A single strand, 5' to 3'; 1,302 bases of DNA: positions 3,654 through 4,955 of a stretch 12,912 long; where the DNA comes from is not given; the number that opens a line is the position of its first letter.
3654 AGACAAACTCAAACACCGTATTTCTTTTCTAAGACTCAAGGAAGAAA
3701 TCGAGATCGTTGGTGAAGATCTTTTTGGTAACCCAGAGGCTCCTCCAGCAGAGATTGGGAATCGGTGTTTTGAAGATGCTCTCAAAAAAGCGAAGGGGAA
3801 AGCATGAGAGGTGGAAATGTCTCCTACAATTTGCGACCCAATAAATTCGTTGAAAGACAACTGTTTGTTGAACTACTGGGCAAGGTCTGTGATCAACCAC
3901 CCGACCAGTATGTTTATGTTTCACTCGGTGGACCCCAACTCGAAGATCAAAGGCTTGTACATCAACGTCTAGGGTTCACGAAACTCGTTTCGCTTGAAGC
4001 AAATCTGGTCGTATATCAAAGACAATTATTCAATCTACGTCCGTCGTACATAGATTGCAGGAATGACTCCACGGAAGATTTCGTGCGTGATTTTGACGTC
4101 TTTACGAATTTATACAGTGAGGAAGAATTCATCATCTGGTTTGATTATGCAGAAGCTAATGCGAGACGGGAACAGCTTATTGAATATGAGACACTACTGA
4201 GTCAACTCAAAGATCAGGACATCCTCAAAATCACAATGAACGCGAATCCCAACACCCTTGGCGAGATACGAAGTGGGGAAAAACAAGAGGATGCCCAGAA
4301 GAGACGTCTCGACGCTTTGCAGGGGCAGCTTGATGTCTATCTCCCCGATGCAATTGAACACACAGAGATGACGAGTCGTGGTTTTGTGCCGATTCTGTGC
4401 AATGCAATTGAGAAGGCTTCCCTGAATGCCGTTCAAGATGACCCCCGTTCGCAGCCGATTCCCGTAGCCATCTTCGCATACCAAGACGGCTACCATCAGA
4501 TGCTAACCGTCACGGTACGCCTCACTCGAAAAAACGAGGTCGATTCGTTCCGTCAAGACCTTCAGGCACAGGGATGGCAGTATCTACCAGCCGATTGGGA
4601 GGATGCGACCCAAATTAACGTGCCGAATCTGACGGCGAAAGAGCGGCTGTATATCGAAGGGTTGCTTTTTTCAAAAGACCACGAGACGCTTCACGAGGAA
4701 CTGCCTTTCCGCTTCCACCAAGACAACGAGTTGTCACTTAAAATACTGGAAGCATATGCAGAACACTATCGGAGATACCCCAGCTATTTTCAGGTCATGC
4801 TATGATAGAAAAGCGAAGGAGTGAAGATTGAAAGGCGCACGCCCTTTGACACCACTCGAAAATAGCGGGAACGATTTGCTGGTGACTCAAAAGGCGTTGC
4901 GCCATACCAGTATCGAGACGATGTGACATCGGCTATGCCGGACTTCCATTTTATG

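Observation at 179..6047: Accessory genes inserted into the conserved aroQ/efp/accB/accC housekeeping block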

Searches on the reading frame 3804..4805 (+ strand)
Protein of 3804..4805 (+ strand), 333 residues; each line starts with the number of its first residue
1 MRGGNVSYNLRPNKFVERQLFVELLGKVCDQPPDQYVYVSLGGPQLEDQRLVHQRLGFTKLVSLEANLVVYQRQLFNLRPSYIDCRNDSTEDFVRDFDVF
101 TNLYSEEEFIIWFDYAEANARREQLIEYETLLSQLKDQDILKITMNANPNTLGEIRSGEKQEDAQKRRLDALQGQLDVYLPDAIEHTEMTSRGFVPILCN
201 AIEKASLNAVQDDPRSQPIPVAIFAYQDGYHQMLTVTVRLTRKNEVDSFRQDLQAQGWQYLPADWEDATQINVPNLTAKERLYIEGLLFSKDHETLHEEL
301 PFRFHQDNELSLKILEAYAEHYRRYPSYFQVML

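Call 3: search_protein_families(library=pfam, proteins=[window:3804-4805:+], max_evalue=0.01)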
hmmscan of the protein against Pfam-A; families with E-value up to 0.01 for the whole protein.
window:3804-4805:+ (333 aa): 1 family
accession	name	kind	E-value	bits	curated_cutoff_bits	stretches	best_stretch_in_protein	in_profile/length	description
PF20553.4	Methyltransf_35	-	8.1e-70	236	27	1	3-332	3-308/309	Putative O-methyltransferase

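Call 4: search_protein_families(library=padloc, proteins=[window:3804-4805:+], max_evalue=0.01)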
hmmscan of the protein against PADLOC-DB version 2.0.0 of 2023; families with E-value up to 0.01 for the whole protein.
window:3804-4805:+ (333 aa): 0 families

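Call 5: search_protein_families(library=ncbifam, proteins=[window:3804-4805:+], max_evalue=0.01)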
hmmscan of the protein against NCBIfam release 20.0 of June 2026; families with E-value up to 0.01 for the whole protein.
window:3804-4805:+ (333 aa): 0 families

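Call 9: find_encoding_contigs(protein=window:3804-4802:+, flank=10000, max_places=6)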
Protein window:3804-4802:+ (333 aa): no gene with exactly this product is on record in the collection.

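Call 12: find_homologous_proteins(query=window:3804-4802:+)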
Query window:3804-4802:+ (333 aa): 161 proteins with E <= 0.001 among 1965 candidates; the best 120 are listed.
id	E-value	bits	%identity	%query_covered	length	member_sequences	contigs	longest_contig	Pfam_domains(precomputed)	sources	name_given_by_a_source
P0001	5.1e-219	744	98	100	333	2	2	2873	PF20553.5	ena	-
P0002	5.5e-178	609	81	100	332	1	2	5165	PF20553.5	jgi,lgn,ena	-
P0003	2.9e-175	600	77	100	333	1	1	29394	PF20553.5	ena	-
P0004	1.7e-164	565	74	100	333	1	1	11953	PF20553.5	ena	-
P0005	3.5e-162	557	73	100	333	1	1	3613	PF20553.5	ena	-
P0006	6.1e-162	556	74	100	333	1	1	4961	PF20553.5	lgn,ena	-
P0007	1.2e-160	552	73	100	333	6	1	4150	PF20553.5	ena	-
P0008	6.0e-158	543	73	99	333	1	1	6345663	PF20553.5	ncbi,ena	-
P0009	1.8e-157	542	71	100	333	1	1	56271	PF20553.5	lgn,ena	-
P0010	1.1e-155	536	72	99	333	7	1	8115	PF20553.5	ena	-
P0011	6.2e-155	533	71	99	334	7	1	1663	PF20553.5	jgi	jgi:hypothetical protein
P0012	7.7e-153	526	69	100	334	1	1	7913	PF20553.5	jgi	jgi:hypothetical protein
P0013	2.3e-152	525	70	99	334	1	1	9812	PF20553.5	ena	-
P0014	7.5e-151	520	70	100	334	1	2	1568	PF20553.5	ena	-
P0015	1.6e-148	512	66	100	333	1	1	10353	PF20553.5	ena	-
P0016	1.2e-147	509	67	100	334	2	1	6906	PF20553.5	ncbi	-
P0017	1.3e-147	509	67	100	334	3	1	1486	PF20553.5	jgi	-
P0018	1.5e-146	506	66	100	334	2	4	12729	PF20553.5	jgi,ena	-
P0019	1.4e-141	489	66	100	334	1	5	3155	PF20553.5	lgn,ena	-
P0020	2.4e-141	489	64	100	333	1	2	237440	PF20553.5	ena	-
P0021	9.1e-139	480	64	100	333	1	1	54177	PF20553.5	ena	-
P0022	2.5e-138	479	63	100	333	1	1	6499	PF20553.5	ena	-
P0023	1.0e-136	473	64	100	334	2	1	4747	PF20553.5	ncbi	-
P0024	2.9e-136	472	63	100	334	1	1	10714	PF20553.5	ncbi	-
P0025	2.9e-133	462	62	100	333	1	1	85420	PF20553.5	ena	-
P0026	4.7e-126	438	60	100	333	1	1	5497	PF20553.5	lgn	-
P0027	1.0e-123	431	59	100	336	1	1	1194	PF20553.5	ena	-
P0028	2.6e-122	426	59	100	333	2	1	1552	PF20553.5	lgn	-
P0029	1.9e-121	423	57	100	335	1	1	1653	PF20553.5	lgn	-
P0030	1.2e-120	421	58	100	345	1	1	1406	PF20553.5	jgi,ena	-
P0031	5.4e-119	415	57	100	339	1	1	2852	PF20553.5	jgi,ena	-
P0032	6.7e-119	415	56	100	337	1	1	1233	PF20553.5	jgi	jgi:hypothetical protein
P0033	8.6e-119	414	57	100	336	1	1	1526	PF20553.5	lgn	-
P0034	1.4e-118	414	57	100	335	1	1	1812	PF20553.5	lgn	-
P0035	1.4e-115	404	56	100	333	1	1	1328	PF20553.5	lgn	-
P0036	1.8e-115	404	57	100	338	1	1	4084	PF20553.5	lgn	-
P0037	2.7e-115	403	56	100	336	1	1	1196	PF20553.5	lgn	-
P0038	1.5e-114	400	55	100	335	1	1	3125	PF20553.5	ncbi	-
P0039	1.7e-114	400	56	100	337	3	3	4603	PF20553.5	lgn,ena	-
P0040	4.6e-113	396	55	100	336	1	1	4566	PF20553.5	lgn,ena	-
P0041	2.0e-112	393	58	100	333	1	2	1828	PF20553.5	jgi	jgi:hypothetical protein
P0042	5.4e-112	392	53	100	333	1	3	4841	PF20553.5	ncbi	-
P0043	6.8e-112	392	55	100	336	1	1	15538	PF20553.5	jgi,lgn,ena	jgi:hypothetical protein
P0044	1.7e-109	384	53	100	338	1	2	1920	PF20553.5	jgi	jgi:hypothetical protein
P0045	1.5e-108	381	52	100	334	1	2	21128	PF20553.5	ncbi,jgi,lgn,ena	-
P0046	2.7e-108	380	53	100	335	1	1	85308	PF20553.5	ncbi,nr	ncbi:MAG: hypothetical protein NT075_33055 [Chloroflexi bacterium]|nr:hypothetical protein [Chlorofl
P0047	2.1e-107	377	53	100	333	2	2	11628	PF20553.5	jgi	-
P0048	4.5e-106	373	51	100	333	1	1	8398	PF20553.5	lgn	-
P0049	1.3e-105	371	60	86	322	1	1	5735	PF20553.5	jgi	jgi:hypothetical protein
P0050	9.1e-105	368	51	100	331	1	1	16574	PF20553.5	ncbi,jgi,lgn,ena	-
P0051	9.6e-105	368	52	100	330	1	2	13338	PF20553.5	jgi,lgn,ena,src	-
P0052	1.3e-104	368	53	100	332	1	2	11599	PF20553.5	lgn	-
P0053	4.3e-104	366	51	100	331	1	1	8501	PF20553.5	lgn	-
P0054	1.2e-101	358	50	100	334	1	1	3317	PF20553.5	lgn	-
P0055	2.0e-101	357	51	100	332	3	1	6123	PF20553.5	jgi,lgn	jgi:hypothetical protein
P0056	9.2e-101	355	50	100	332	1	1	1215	PF20553.5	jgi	jgi:hypothetical protein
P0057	2.3e-100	354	50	100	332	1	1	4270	PF20553.5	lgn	-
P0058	7.2e-99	349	73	66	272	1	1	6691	PF20553.5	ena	-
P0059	9.5e-99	349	50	100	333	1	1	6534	PF20553.5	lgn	-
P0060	5.2e-98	346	50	100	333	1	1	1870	PF20553.5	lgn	-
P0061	4.7e-97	343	48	100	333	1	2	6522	PF20553.5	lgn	-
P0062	8.5e-97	342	49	100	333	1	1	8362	PF20553.5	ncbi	-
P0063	1.6e-96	341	50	100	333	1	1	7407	PF20553.5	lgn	-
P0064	2.7e-96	341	48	100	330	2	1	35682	PF20553.5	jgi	jgi:hypothetical protein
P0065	4.5e-96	340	48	100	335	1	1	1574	PF20553.5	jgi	-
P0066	1.2e-95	338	48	100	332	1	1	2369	PF20553.5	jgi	jgi:hypothetical protein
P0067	1.3e-95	338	50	100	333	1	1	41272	PF20553.5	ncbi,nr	ncbi:MAG: hypothetical protein HZB50_12490 [Chloroflexi bacterium]|nr:hypothetical protein [Chlorofl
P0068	5.0e-95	336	49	100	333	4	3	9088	PF20553.5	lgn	-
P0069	9.9e-94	332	50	100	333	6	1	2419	PF20553.5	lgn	-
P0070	2.1e-93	331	48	100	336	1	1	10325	PF20553.5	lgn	-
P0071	4.3e-93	330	49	100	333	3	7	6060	PF20553.5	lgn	-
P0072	1.7e-89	318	45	98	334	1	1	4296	PF20553.5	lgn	-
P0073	1.9e-85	305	44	100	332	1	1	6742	PF20553.5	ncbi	ncbi:MAG: O-methyltransferase [Bacteroidota bacterium]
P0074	2.9e-84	301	49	89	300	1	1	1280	PF20553.5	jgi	-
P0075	7.1e-84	300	56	76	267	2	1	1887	PF20553.5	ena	-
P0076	5.7e-83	297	42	99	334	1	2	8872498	PF20553.5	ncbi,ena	-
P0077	8.9e-83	296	44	99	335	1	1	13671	PF20553.5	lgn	-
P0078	5.5e-80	287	44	99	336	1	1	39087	PF20553.5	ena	-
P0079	1.4e-79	286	41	100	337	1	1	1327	PF20553.5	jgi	jgi:hypothetical protein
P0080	1.8e-78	282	43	98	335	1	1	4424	PF20553.5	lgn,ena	-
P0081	1.8e-78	282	42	98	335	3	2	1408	PF20553.5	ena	-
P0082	4.4e-78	281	43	99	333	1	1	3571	PF20553.5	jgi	jgi:hypothetical protein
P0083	5.2e-78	280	43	100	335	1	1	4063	PF20553.5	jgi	jgi:hypothetical protein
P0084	1.6e-75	272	42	100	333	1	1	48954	PF20553.5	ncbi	-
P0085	5.3e-74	267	41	99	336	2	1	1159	PF20553.5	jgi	jgi:hypothetical protein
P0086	5.3e-74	267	41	98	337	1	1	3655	PF20553.5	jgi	jgi:hypothetical protein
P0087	6.7e-72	260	42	100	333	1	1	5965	PF20553.5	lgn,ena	-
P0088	1.5e-71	259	42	98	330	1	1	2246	PF20553.5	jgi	jgi:hypothetical protein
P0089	1.8e-71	259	40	99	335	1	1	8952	PF20553.5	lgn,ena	-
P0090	2.7e-71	258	39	99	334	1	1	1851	PF20553.5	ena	-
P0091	5.1e-71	257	41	100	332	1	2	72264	PF20553.5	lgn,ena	-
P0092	6.0e-71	257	38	100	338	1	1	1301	PF20553.5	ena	-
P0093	6.3e-70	254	39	99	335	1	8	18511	PF20553.5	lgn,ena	-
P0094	1.2e-69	253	41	99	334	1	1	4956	PF20553.5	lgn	-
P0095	2.2e-69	252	44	55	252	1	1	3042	PF20553.5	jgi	jgi:hypothetical protein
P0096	7.3e-68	247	39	99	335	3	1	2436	PF20553.5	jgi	jgi:hypothetical protein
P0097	2.2e-67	245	38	99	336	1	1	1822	PF20553.5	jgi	jgi:hypothetical protein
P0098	2.7e-67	245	41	99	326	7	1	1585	PF20553.5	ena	-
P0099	4.6e-65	238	36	99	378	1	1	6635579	PF20553.5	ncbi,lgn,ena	-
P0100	6.3e-65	237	41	99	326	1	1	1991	PF20553.5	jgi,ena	jgi:hypothetical protein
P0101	7.6e-65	237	38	100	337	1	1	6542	PF20553.5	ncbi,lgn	ncbi:MAG: O-methyltransferase [Pirellulales bacterium]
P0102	1.4e-63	233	35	99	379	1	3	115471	PF20553.5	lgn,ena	-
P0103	1.7e-63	233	59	56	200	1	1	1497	PF20553.5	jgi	jgi:hypothetical protein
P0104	2.4e-63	232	37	100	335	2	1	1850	PF20553.5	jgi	-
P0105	2.7e-63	232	36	99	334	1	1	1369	PF20553.5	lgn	-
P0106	5.6e-63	231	41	83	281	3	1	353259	PF20553.5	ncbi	ncbi:MAG: O-methyltransferase [Saprospiraceae bacterium]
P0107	6.2e-63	231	38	99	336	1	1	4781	PF20553.5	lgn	-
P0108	6.8e-63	231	39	100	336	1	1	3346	PF20553.5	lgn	-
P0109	8.7e-63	230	34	99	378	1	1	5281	PF20553.5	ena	-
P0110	1.4e-62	230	38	99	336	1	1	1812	PF20553.5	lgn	-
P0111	1.5e-62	230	36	99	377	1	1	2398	PF20553.5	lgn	-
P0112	6.8e-62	227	34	99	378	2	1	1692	PF20553.5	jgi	-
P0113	1.2e-61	227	39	100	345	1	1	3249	PF20553.5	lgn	-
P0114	2.1e-61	226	34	99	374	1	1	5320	PF20553.5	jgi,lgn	-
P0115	4.3e-61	225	36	100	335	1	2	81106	PF20553.5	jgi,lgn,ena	-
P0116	4.6e-61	225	37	100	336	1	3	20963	PF20553.5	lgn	-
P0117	2.6e-60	222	39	99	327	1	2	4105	PF20553.5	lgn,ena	-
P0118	3.7e-60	222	61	54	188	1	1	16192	PF20553.5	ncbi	ncbi:MAG TPA: O-methyltransferase, partial [Ardenticatenaceae bacterium]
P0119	8.6e-60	221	34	99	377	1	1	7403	PF20553.5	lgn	-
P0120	2.2e-59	219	37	100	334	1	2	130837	PF20553.5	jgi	jgi:hypothetical protein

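Call 13: find_encoding_contigs(protein=P0003, flank=10000, max_places=2)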
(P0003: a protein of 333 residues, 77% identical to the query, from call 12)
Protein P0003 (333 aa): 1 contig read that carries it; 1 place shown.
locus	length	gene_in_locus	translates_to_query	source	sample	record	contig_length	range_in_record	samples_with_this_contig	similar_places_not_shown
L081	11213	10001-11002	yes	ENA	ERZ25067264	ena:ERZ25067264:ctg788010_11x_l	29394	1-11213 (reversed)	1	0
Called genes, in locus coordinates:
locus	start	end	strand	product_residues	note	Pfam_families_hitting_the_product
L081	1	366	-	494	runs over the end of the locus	PF22694:CtpB_N-like (faint), PF00595:PDZ, PF13180:PDZ_2 (weak), PF17820:PDZ_6, PF03572:Peptidase_S41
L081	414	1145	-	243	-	-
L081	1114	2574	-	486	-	PF01425:Amidase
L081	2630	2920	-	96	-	PF02686:GatC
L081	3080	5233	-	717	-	PF00580:UvrD-helicase, PF01443:Viral_helicase1 (faint), PF13245:AAA_19, PF13604:AAA_30 (faint), PF13361:UvrD_C, PF13538:UvrD_C_2, PF21196:PcrA_UvrD_tudor (faint)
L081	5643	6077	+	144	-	-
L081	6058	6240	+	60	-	-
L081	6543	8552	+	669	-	PF00145:DNA_methylase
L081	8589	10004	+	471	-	PF13589:HATPase_c_3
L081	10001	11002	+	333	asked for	PF20553:Methyltransf_35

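Call 14: find_encoding_contigs(protein=P0008, flank=10000, max_places=2)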
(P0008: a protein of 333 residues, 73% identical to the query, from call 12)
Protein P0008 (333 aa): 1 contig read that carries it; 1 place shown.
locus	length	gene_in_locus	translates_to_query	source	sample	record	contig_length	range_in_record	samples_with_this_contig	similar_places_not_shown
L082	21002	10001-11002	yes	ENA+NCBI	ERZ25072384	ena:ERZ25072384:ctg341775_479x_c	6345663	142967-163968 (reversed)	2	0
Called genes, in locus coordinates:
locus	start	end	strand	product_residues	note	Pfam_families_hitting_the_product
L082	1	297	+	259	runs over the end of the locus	PF04542:Sigma70_r2, PF04545:Sigma70_r4, PF08281:Sigma70_r4_2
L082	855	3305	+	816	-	PF13499:EF-hand_7 (faint), PF08757:CotH, PF00932:LTD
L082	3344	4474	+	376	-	PF02016:Peptidase_S66, PF17676:Peptidase_S66C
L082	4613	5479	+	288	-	-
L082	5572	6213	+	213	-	PF01902:Diphthami_syn_2_N, PF28410:Diphthami_syn_2_C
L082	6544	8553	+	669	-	PF00145:DNA_methylase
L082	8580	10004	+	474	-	PF13589:HATPase_c_3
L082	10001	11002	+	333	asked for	PF20553:Methyltransf_35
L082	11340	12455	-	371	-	PF00266:Aminotran_5 (weak), PF03841:SelA (faint)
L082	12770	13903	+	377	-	PF01408:GFO_IDH_MocA, PF02894:GFO_IDH_MocA_C, PF22725:GFO_IDH_MocA_C3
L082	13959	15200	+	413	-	PF00923:TAL_FSA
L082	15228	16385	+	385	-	PF02746:MR_MLE_N, PF13378:MR_MLE_C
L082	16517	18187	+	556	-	PF00664:ABC_membrane, PF00005:ABC_tran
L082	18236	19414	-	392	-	-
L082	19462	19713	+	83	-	-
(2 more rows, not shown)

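Call 15: find_encoding_contigs(protein=P0020, flank=10000, max_places=2)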
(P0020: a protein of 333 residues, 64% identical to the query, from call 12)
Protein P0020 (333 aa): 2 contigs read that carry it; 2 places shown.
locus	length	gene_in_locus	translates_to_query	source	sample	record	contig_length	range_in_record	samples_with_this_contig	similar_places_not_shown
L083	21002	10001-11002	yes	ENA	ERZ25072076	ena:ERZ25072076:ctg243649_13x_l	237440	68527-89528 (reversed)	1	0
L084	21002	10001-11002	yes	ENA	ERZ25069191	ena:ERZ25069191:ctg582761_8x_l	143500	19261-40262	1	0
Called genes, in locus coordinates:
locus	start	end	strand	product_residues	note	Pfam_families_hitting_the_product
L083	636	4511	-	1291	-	PF02384:N6_Mtase, PF20473:MmeI_Mtase (faint), PF07669:Eco57I, PF12950:TaqI_C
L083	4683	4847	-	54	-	-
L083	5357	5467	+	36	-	-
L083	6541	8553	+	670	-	PF00145:DNA_methylase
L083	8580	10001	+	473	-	PF13589:HATPase_c_3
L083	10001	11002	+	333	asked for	PF20553:Methyltransf_35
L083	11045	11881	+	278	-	PF05721:PhyH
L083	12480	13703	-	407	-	PF05721:PhyH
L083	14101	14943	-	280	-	PF04909:Amidohydro_2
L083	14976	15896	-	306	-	PF13637:Ank_4 (faint), PF13857:Ank_5 (faint), PF00023:Ank (faint), PF13606:Ank_3 (faint), PF12796:Ank_2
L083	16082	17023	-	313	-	PF02826:2-Hacid_dh_C, PF03446:NAD_binding_2 (faint)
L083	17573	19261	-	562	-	PF12796:Ank_2 (weak), PF13606:Ank_3 (faint), PF13637:Ank_4 (faint), PF24521:Ank_KRIT1 (faint), PF13857:Ank_5 (faint), PF00023:Ank (faint), PF12796:Ank_2 (weak)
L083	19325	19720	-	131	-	-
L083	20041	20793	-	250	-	-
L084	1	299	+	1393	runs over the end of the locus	PF23952:LRR_EndoS (faint), PF12799:LRR_4, PF13855:LRR_8 (weak), PF00963:Cohesin, PF00404:Dockerin_1, PF13860:FlgD_ig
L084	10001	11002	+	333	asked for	PF20553:Methyltransf_35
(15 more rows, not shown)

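Call 16: find_encoding_contigs(protein=P0046, flank=8000, max_places=1)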
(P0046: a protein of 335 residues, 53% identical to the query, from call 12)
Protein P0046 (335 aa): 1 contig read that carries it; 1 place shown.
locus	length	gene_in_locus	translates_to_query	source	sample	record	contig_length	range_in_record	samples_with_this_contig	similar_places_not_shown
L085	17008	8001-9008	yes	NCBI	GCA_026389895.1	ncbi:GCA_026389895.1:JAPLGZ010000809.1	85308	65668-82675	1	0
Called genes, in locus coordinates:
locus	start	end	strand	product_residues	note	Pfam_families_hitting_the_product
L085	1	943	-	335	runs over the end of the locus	PF00497:SBP_bac_3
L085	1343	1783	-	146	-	PF04519:Bactofilin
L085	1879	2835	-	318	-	PF13793:Pribosyltran_N, PF00156:Pribosyltran (weak), PF14572:Pribosyl_synth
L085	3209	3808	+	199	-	PF01725:Ham1p_like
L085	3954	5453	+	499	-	PF00370:FGGY_N, PF02782:FGGY_C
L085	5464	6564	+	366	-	PF00145:DNA_methylase, PF09445:Methyltransf_15 (faint)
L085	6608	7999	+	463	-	PF13589:HATPase_c_3 (weak)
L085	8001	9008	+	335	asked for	PF20553:Methyltransf_35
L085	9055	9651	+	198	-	-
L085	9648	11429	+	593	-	PF00890:FAD_binding_2 (weak), PF01266:DAO, PF01494:FAD_binding_3 (faint), PF12831:FAD_oxidored (faint), PF04324:Fer2_BFD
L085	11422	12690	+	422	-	PF00890:FAD_binding_2, PF01134:GIDA (faint), PF01266:DAO (weak), PF03486:HI0933_like (faint)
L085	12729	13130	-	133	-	PF01850:PIN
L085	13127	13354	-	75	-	PF02604:PhdYeFM_antitox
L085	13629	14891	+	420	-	PF00037:Fer4 (faint), PF13183:Fer4_8, PF13237:Fer4_10 (faint), PF12838:Fer4_7 (weak), PF13187:Fer4_9 (weak), PF13484:Fer4_16 (weak), PF13534:Fer4_17 (weak), PF02754:CCG, +1 more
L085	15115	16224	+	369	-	PF02558:ApbA, PF08546:ApbA_C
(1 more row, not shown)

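Call 17: find_encoding_contigs(protein=P0076, flank=8000, max_places=1)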
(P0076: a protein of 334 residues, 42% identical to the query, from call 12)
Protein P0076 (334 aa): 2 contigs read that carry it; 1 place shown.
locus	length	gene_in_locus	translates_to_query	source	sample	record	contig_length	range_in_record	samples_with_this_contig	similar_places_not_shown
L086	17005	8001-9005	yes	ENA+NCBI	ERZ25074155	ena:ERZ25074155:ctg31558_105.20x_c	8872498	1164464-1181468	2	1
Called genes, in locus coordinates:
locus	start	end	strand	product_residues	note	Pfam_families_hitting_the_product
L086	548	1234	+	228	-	PF05593:RHS_repeat (faint)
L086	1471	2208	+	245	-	-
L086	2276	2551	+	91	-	-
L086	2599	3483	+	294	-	PF07592:DDE_Tnp_ISAZ013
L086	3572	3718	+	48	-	-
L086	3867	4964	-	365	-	PF01609:DDE_Tnp_1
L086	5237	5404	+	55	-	-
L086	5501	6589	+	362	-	PF00145:DNA_methylase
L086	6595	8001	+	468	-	PF13589:HATPase_c_3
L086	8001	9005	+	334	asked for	PF20553:Methyltransf_35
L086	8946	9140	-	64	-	-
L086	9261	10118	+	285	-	PF02678:Pirin, PF05726:Pirin_C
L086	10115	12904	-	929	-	PF02837:Glyco_hydro_2_N, PF22666:Glyco_hydro_2_N2 (weak), PF00703:Glyco_hydro_2, PF02836:Glyco_hydro_2_C, PF02929:Bgal_small_N (faint)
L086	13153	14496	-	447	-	PF00884:Sulfatase, PF01663:Phosphodiest, PF16347:SGSH_C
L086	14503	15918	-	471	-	PF26549:Tricorn_N (faint), PF26550:Tricorn_2nd (faint), PF07676:PD40 (faint), PF12566:DUF3748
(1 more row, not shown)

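Call 18: find_encoding_contigs(protein=P0099, flank=8000, max_places=1)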
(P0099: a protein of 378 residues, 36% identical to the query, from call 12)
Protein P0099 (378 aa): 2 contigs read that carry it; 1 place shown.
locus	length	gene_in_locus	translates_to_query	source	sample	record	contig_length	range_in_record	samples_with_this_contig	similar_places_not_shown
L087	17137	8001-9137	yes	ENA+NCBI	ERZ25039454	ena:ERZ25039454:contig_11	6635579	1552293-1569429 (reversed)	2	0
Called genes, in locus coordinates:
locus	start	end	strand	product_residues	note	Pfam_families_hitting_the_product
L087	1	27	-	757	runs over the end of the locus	PF00756:Esterase (faint), PF07859:Abhydrolase_3 (faint)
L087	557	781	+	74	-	-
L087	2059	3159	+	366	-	PF02796:HTH_7 (weak), PF13384:HTH_23 (faint)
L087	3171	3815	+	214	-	-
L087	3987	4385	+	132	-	PF12844:HTH_19, PF13560:HTH_31, PF01381:HTH_3, PF13443:HTH_26 (weak), PF07022:Phage_CI_repr (weak)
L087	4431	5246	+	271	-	PF08849:BrxA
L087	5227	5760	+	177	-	-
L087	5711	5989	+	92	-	PF01527:HTH_Tnp_1, PF13384:HTH_23 (weak), PF13518:HTH_28 (weak)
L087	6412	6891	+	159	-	PF00665:rve, PF13683:rve_3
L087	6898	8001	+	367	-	-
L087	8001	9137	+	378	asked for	PF20553:Methyltransf_35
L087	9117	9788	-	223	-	PF00730:HhH-GPD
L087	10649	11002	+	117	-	-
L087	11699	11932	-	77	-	-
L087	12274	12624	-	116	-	-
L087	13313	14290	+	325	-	PF24684:Vgb_lyase (faint), PF01436:NHL (faint), PF11178:DUF2963 (faint)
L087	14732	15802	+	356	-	-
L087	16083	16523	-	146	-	-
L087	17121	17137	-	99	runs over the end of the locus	-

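Call 19: find_encoding_contigs(protein=P0106, flank=8000, max_places=1)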
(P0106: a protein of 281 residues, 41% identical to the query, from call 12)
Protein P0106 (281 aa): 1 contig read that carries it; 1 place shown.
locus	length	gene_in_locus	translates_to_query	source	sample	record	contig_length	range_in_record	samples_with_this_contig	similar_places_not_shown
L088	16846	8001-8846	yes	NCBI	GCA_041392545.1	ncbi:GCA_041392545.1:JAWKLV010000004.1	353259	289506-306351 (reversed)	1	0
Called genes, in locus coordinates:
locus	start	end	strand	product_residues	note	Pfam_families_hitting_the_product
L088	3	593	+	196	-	PF02566:OsmC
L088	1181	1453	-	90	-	-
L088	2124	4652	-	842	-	-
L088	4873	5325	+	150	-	PF03852:Vsr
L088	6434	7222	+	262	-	PF02518:HATPase_c (weak), PF13589:HATPase_c_3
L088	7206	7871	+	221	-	-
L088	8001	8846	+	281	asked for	PF20553:Methyltransf_35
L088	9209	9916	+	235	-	-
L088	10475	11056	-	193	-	PF13276:HTH_21 (weak), PF00665:rve (weak)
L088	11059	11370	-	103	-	PF01527:HTH_Tnp_1, PF13384:HTH_23 (weak), PF13518:HTH_28 (weak)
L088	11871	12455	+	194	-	PF01797:Y1_Tnp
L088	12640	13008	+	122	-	PF10823:DUF2568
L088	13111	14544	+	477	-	-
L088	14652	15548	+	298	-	PF13715:CarbopepD_reg_2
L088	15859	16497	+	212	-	-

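Call 24: search_solved_structures(query=window:3804-4802:+, max_evalue=10)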
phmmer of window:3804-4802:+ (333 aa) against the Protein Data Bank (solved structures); distinct sequences matched with E-value up to 10: 0.
